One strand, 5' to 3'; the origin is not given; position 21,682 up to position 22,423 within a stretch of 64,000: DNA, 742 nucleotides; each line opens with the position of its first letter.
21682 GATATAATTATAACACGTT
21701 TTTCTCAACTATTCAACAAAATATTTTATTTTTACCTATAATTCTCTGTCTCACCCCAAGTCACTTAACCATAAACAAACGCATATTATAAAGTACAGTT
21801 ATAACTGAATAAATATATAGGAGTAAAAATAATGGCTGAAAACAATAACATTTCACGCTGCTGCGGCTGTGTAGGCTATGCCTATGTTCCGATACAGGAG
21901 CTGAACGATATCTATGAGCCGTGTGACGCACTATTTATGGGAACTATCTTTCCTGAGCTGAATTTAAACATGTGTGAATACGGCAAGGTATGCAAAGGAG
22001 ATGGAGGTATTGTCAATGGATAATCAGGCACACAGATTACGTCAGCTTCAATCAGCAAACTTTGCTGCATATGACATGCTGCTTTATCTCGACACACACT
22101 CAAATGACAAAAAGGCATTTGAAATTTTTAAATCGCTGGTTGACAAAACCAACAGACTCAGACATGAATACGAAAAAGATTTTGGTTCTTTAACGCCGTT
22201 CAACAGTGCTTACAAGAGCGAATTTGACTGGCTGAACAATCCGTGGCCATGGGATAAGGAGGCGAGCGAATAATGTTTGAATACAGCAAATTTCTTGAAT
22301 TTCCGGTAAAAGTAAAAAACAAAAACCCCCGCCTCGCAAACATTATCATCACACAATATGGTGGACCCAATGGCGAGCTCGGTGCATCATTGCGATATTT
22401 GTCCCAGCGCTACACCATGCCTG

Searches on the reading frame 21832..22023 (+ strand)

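Call 7: search_protein_families(library=pfam, proteins=[window:21832-22023:+], max_evalue=0.01)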
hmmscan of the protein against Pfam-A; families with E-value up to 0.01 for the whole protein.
window:21832-22023:+ (63 aa): 1 family
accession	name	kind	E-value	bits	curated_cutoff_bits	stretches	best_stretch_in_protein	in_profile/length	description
PF11007.13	CotJA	-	3.5e-12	46.4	25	1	16-45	4-33/35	Spore coat associated protein JA (CotJA)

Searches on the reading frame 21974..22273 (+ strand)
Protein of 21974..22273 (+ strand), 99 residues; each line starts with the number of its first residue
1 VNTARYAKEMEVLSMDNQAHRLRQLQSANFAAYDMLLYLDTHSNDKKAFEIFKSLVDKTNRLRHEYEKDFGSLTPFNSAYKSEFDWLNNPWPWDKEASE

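Call 7: search_protein_families(library=pfam, proteins=[window:21974-22273:+], max_evalue=0.01)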
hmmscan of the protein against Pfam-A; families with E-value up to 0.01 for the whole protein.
window:21974-22273:+ (99 aa): 1 family
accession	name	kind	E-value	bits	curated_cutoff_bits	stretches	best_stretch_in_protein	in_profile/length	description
PF12652.12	CotJB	-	1.1e-24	86.9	29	1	21-94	3-76/76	CotJB protein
